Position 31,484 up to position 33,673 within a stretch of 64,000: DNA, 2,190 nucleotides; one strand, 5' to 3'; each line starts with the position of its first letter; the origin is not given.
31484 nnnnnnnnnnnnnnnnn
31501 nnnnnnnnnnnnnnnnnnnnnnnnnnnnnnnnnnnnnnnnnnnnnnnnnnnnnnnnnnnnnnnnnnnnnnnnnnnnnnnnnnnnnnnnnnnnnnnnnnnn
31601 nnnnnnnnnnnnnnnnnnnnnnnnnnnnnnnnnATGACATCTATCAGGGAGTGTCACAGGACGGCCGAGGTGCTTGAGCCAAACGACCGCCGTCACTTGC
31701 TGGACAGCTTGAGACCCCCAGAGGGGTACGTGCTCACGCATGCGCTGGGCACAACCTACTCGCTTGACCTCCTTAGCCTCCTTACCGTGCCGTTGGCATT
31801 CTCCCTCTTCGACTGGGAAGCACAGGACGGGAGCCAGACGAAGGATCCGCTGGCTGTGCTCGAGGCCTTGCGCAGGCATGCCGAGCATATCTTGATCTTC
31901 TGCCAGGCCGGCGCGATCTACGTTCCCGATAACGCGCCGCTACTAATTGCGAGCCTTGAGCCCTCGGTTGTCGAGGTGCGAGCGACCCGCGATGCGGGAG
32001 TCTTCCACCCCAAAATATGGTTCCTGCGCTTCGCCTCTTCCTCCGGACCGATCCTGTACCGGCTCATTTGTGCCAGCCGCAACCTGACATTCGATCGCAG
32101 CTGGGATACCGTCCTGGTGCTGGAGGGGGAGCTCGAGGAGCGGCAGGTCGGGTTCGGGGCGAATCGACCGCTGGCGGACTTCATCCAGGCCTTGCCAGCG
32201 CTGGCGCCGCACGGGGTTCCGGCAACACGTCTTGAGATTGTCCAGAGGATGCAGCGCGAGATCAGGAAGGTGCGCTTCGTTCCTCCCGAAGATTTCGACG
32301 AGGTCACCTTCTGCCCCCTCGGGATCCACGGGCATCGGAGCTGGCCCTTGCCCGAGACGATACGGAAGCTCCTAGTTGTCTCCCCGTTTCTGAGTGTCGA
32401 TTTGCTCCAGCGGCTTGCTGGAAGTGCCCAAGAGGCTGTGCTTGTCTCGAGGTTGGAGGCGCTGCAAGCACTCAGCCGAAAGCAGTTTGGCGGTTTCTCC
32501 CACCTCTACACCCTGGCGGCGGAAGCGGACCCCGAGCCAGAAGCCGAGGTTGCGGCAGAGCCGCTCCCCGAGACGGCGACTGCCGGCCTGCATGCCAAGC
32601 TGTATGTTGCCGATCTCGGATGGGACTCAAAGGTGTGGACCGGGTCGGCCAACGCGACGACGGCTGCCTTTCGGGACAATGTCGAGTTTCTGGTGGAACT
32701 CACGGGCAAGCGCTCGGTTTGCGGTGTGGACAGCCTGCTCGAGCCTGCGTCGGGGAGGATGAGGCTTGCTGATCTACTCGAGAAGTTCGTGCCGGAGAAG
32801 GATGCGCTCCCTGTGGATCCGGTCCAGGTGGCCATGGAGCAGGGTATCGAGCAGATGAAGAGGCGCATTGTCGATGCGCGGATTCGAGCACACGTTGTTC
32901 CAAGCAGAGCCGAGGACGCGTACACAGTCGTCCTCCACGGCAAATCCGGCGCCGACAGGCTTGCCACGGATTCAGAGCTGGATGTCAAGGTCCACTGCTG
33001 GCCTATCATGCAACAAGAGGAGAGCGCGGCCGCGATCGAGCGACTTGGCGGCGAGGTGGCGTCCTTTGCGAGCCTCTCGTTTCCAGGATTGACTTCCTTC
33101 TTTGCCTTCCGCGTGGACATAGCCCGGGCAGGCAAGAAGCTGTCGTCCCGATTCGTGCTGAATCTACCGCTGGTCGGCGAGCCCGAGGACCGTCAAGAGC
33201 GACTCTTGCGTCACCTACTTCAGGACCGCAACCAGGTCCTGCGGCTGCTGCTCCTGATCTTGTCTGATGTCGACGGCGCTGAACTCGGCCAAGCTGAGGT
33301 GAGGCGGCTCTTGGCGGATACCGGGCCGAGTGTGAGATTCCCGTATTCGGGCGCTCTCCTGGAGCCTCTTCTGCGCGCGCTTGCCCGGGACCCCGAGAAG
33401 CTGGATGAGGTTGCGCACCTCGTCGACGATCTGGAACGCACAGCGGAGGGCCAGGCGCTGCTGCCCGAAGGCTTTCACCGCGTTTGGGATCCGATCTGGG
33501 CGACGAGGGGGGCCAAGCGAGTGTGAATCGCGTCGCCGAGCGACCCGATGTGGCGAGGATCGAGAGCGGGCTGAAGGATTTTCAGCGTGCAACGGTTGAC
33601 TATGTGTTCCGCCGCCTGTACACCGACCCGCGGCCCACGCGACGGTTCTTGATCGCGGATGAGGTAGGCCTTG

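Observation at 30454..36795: Translationally coupled DUF6361-like / two-HKD PLD nuclease / SNF2 helicase triad: candidate compact nucleic-acid defence system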

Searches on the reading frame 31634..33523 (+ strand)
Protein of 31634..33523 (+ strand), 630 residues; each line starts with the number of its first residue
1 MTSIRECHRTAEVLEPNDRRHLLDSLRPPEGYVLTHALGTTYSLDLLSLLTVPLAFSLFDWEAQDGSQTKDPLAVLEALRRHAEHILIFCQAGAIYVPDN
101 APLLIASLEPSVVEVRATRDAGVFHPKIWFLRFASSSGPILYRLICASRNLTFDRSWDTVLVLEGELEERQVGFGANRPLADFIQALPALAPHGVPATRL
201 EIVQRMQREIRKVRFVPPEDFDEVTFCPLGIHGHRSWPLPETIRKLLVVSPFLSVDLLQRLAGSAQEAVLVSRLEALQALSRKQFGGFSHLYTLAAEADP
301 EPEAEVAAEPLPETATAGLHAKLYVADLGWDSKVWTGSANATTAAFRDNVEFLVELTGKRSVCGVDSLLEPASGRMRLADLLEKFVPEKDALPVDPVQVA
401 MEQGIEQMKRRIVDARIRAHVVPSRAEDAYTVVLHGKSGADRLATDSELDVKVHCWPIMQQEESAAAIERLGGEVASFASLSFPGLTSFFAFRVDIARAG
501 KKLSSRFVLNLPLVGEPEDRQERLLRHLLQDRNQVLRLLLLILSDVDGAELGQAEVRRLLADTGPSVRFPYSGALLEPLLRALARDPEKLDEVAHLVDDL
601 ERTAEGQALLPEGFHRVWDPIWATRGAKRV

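Call 7: search_protein_families(library=pfam, proteins=[window:31634-33523:+], max_evalue=0.01)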
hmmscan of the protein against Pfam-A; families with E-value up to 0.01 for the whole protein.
window:31634-33523:+ (630 aa): 1 family
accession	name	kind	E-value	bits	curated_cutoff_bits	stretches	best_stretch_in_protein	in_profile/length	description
PF13091.12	PLDc_2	-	1.3e-05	25.4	27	1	318-361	80-120/132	PLD-like domain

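Call 8: search_protein_families(library=padloc, proteins=[window:31634-33523:+], max_evalue=0.01)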
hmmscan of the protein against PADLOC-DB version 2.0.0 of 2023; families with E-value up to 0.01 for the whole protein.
window:31634-33523:+ (630 aa): 6 families
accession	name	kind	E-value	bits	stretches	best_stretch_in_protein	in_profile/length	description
PDLC03829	ZacB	-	1.2e-176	587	1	13-628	1-584/586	-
PDLC02588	DrmC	-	0.00086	17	1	314-353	188-224/256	DrmC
PDLC02607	DrmC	-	0.0009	16.6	1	314-354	198-235/265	DrmC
PDLC02585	DrmC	-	0.002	15.8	1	315-360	190-232/253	DrmC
PDLC02587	DrmC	-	0.002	15.2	1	315-357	201-240/267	DrmC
PDLC02614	DrmC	-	0.0039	15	1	314-360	96-139/153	DrmC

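Call 9: search_protein_families(library=ncbifam, proteins=[window:31634-33523:+], max_evalue=0.01)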
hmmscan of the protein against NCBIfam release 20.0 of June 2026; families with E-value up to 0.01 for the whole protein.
window:31634-33523:+ (630 aa): 1 family
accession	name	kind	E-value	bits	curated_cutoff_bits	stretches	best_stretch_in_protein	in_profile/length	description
NF038319.1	DISARM_DrmC_I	equivalog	1.4e-05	24.7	133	1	312-368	177-230/236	DISARM system phospholipase D-like protein DrmC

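Call 26: list_cluster_members(proteins=[P0001, window:31634-33523:+, window:33523-36792:+])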
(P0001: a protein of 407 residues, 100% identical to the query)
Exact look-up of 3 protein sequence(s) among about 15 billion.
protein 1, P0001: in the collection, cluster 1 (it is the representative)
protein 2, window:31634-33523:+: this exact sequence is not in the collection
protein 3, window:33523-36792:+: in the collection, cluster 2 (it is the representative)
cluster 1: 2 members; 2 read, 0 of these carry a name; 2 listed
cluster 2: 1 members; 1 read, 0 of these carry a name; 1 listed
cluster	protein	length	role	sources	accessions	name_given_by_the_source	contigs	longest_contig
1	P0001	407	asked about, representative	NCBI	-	-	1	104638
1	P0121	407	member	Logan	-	-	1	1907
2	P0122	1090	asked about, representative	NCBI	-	-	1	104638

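Call 33: search_solved_structures(query=window:31670-33523:+, max_evalue=1)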
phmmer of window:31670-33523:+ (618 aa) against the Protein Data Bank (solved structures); distinct sequences matched with E-value up to 1: 0.

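Call 49: find_homologous_proteins(query=window:31670-33523:+, max_evalue=0.00001)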
Query window:31670-33523:+ (618 aa): 6062 proteins with E <= 0.00001 among 8000 candidates; the best 120 are listed.
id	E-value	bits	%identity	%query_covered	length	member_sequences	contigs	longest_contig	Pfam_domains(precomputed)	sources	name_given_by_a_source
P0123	0.0e+0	1325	100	97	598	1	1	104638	PF13091.13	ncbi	-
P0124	0.0e+0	1108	81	100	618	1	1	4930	-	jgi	jgi:hypothetical protein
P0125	2.5e-277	939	69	100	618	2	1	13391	-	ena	-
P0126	7.9e-262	888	64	100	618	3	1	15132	-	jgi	jgi:hypothetical protein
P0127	8.0e-241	819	63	94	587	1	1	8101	-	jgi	jgi:hypothetical protein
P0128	1.0e-188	647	52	99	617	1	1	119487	PF13091.13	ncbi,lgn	-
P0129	2.9e-183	629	50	99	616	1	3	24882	-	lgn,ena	-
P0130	2.6e-179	616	48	99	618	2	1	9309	-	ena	-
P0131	4.8e-179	615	50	99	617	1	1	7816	-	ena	-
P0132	3.1e-178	612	49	99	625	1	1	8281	PF13091.13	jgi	jgi:hypothetical protein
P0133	2.0e-176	606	48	99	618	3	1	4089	-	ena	-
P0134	5.0e-176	605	50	99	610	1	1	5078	PF13091.13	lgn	-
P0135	6.3e-175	601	47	99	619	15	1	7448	PF13091.13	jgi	-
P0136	1.3e-174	600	49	99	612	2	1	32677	PF13091.13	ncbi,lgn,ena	-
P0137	5.8e-174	598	48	99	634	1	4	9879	PF13091.13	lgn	-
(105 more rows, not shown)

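Call 63: predict_structure(alignment_id=A2)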
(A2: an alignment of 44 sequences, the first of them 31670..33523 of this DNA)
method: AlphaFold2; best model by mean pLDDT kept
length: 618 residues; sequences in the alignment: 44
mean_pLDDT: 84.9   pTM: 0.87
mean pLDDT of the five models: 84.9, 84.4, 83.4, 81.6, 80.7
residues with pLDDT >= 90: 338; 70-90: 192; 50-70: 46; < 50: 42
segments of 3 or more residues with pLDDT < 50: 1-5, 50-55, 289-303, 534-541, 550-557
pLDDT, mean of each block of 10 residues (from residue 1): 54 83 93 83 62 53 80 92 88 90 92 95 93 86 78 93 95 96 90 96 94 96 90 96 95 96 91 94 72 34 70 96 96 95 96 87 76 87 88 92 95 89 81 78 95 93 94 94 93 96 89 83 84 52 50 45 84 86 88 85 91 86
secondary structure, 60 per line:
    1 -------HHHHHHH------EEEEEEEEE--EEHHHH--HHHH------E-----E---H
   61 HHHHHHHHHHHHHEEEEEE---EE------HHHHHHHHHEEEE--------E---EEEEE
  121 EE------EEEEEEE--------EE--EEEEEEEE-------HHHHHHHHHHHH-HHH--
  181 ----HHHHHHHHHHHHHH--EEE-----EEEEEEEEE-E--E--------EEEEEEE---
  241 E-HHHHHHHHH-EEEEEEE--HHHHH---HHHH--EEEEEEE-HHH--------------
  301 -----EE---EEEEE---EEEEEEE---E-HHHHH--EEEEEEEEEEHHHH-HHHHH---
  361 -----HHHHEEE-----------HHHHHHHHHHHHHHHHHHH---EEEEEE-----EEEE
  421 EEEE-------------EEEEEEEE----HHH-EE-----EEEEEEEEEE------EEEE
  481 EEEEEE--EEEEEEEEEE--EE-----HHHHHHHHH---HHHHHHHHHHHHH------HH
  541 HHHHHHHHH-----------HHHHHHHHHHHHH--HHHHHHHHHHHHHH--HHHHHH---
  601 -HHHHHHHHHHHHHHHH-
elements in order: H8-14 E21-29 H34-37 H40-43 H60-73 E74-79 H91-99 E100-103 E116-122 E129-135 E148-155 H163-174 H185-198 E201-203 E209-217 E231-237 H243-251 E253-259 H262-266 H270-273 E276-282 E311-315 E319-325 H331-335 E338-347 H348-351 H353-357 H366-369 E370-372 H384-402 E406-411 E417-424 E438-445 E461-470 E477-486 E489-498 H508-516 H520-532 H539-549 H561-573 H576-589 H592-597 H602-617

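Call 65: fold_search(model_id=the predicted structure, library=pdb)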
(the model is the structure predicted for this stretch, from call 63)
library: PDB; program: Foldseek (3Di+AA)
matches with E <= 10: 858; with E <= 0.001: 32
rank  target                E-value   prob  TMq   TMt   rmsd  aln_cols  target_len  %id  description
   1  6die_A                8.7e-07  1.00  0.30  0.40   8.9       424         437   11  Crystal structure of Tdp1 catalytic domain in complex with Zenobia fragment benzene-1,2,4-tricarboxylic acid from sing (released 2019-05-29)
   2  6w7l_B                1.2e-06  1.00  0.31  0.42   8.6       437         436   11  Structure of Tdp1 catalytic domain in complex with inhibitor XZ632p (released 2021-03-24)
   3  5nwa_A                1.3e-06  1.00  0.32  0.42   8.2       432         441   11  Crystal structure of the complex of Tdp1 with duplex DNA (released 2018-01-10)
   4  6w7k_B                1.4e-06  1.00  0.33  0.44   7.9       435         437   12  Structure of Tdp1 catalytic domain in complex with inhibitor XZ634p (released 2021-03-24)
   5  6dhu_B                1.5e-06  1.00  0.30  0.40   8.8       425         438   11  Crystal structure of Tdp1 catalytic domain in complex with Zenobia fragment ZT0911 from cocktail soak (released 2019-05-29)
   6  9vbg_A                1.5e-06  1.00  0.31  0.43   8.3       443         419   12  Cryo-EM structure of human PLD3 apo form (released 2025-12-24)
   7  1rff_B                2.0e-06  1.00  0.30  0.40   7.9       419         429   12  Crystal structure of human Tyrosyl-DNA Phosphodiesterase complexed with vanadate, octapeptide KLNYYDPR, and tetranucle (released 2004-03-02)
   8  6die_B                2.2e-06  1.00  0.31  0.41   8.5       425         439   11  Crystal structure of Tdp1 catalytic domain in complex with Zenobia fragment benzene-1,2,4-tricarboxylic acid from sing (released 2019-05-29)
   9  3sq7_D                3.3e-06  1.00  0.31  0.43   9.3       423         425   12  Crystal Structure Analysis of the Yeast Tyrosyl-DNA Phosphodiesterase H432N_Glu Mutant (released 2011-12-28)
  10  6dje_B                3.3e-06  1.00  0.30  0.41   8.5       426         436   12  Crystal structure of Tdp1 catalytic domain in complex with Sigma Aldrich compound CDS010292 (released 2019-05-29)
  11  6dhu_A                3.5e-06  1.00  0.30  0.40   8.7       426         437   12  Crystal structure of Tdp1 catalytic domain in complex with Zenobia fragment ZT0911 from cocktail soak (released 2019-05-29)
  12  1rg1_B                4.1e-06  1.00  0.32  0.44   8.0       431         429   11  Crystal structure of human Tyrosyl-DNA Phosphodiesterase complexed with vanadate, octopamine, and tetranucleotide AGTT (released 2004-03-02)
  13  7ufz_A                4.3e-06  1.00  0.29  0.39   8.2       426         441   12  Crystal structure of TDP1 complexed with compound XZ768 (released 2023-04-12)
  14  1mu7_A                5.1e-06  1.00  0.32  0.44   8.9       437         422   13  Crystal Structure of a Human Tyrosyl-DNA Phosphodiesterase (Tdp1)-Tungstate Complex (released 2003-01-07)
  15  1qzq_B                5.1e-06  1.00  0.32  0.43   9.3       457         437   12  human Tyrosyl DNA phosphodiesterase (released 2004-05-11)
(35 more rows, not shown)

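Call 78: search_protein_families(library=phrogs, proteins=[window:31670-33523:+], max_evalue=0.001)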
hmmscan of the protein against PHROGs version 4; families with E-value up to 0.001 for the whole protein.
window:31670-33523:+ (618 aa): 0 families

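Call 87: search_solved_structures(query=A2, max_evalue=1)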
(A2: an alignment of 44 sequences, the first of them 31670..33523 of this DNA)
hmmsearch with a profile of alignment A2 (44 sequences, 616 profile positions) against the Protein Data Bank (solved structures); distinct sequences matched with E-value up to 1: 1.
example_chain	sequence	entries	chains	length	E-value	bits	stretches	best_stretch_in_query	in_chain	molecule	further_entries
7clg_A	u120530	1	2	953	0.0071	18.1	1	301-359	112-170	Putative helicase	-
